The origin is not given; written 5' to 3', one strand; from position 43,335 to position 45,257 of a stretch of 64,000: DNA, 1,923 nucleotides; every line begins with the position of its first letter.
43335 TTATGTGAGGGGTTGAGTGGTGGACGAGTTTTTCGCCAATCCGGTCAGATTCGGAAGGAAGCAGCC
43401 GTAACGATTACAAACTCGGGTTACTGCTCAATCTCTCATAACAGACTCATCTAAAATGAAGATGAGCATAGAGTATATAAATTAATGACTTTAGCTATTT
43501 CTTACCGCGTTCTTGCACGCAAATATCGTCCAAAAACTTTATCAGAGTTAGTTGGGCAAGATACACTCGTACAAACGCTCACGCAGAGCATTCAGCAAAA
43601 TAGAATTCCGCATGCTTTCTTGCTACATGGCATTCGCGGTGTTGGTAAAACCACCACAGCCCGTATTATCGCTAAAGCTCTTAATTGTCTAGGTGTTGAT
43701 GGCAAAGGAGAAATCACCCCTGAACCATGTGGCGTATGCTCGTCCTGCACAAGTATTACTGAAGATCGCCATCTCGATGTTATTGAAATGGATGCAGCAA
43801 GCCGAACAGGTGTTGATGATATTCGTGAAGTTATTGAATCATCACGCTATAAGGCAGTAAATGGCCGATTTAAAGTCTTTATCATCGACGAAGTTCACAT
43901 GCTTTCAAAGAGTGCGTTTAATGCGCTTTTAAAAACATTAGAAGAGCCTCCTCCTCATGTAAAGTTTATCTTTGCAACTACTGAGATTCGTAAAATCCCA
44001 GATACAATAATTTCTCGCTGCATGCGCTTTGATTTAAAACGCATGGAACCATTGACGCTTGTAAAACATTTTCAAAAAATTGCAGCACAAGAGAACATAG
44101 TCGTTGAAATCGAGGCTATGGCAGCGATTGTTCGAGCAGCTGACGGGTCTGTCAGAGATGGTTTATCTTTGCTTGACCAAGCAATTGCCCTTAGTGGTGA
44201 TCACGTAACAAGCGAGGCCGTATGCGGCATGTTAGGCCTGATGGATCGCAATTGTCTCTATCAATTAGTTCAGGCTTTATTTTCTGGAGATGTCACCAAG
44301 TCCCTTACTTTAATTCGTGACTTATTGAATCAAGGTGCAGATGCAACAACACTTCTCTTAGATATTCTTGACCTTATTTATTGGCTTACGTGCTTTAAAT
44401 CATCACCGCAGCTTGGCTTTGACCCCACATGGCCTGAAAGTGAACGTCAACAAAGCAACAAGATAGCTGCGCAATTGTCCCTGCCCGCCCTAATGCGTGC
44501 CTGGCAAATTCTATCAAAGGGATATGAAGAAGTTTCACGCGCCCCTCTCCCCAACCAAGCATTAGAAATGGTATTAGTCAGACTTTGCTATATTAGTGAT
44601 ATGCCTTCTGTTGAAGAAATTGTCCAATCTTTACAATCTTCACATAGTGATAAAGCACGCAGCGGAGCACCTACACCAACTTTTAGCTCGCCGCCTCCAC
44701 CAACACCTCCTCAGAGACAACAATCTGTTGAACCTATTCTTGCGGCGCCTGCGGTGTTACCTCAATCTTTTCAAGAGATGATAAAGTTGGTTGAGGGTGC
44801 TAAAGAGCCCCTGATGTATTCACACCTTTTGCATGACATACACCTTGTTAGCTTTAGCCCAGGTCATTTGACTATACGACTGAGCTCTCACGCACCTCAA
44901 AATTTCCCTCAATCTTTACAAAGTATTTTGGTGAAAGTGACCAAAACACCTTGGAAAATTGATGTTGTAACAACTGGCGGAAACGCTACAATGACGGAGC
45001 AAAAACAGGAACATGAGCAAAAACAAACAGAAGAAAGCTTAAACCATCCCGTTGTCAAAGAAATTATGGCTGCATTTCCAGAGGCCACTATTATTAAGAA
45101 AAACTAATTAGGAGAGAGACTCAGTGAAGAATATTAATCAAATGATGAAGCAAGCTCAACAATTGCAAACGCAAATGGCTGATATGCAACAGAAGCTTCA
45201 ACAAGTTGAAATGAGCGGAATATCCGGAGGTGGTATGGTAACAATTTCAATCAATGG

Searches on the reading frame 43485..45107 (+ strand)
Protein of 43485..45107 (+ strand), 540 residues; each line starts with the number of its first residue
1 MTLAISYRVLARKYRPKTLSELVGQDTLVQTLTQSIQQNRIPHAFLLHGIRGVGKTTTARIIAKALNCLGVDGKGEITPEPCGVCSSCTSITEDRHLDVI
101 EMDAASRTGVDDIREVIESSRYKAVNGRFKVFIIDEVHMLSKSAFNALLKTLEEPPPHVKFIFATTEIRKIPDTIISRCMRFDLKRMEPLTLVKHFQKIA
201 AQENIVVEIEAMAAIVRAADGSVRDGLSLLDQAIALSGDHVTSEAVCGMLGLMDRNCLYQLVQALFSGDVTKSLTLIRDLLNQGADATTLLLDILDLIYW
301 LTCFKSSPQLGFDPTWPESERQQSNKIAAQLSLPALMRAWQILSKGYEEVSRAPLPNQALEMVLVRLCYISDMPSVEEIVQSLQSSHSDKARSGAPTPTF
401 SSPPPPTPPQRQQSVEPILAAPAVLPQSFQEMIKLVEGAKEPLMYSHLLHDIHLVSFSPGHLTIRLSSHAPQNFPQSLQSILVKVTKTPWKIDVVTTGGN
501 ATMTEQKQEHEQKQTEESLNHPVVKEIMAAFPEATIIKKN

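Call 24: search_protein_families(library=ncbifam, proteins=[window:43485-45107:+], max_evalue=0.00001)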
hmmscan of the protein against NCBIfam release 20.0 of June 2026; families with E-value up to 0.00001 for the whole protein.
window:43485-45107:+ (540 aa): 77 families (the best 25 are shown)
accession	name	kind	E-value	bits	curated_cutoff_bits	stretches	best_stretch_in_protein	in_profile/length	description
NF006585.0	PRK09111.1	equivalog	8.4e-210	698.5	604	1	5-538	25-587/616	DNA polymerase III subunit gamma/tau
NF005942.0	PRK07994.1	equivalog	1.5e-132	443.9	613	1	6-500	2-468/655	DNA polymerase III subunit gamma/tau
NF011526.0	PRK14965.1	equivalog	1.7e-130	436.6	670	1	6-412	2-403/578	DNA polymerase III subunits gamma and tau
TIGR02397.1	dnaX_nterm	equivalog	2.5e-129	431.6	250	1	7-368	1-355/355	DNA polymerase III subunit gamma/tau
NF011525.0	PRK14964.1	equivalog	1.4e-128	429.8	554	1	10-537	3-485/493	DNA polymerase III subunits gamma and tau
NF004046.1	PRK05563.1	equivalog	2e-128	429.7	400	1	6-376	1-365/567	DNA polymerase III subunit gamma/tau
NF011512.0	PRK14950.1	equivalog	1e-119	401.3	593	1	7-426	3-419/585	DNA polymerase III subunits gamma and tau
NF008975.0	PRK12323.1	equivalog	1.1e-119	401.2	875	1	5-412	1-401/709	DNA polymerase III subunit gamma/tau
NF005171.0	PRK06645.1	equivalog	1.2e-116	390.2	614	1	6-507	9-480/509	DNA polymerase III subunits gamma and tau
NF011510.0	PRK14948.1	equivalog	2.2e-114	383.5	593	1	6-402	4-395/640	DNA polymerase III subunit gamma/tau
NF004962.0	PRK06305.1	equivalog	1.5e-113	380.5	559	1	6-420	3-403/465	DNA polymerase III subunits gamma and tau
NF011511.0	PRK14949.1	equivalog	3.1e-110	370.1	1016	1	5-367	1-354/984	DNA polymerase III subunits gamma and tau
NF011522.0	PRK14961.1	equivalog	6.3e-108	360.9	562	1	6-368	2-358/363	DNA polymerase III subunits gamma and tau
NF006280.0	PRK08451.1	equivalog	7.1e-105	351.8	572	1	8-285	2-274/535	DNA polymerase III subunit gamma/tau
NF005423.0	PRK07003.1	equivalog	2.8e-103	346.9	1260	1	6-371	2-359/831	DNA polymerase III subunit gamma/tau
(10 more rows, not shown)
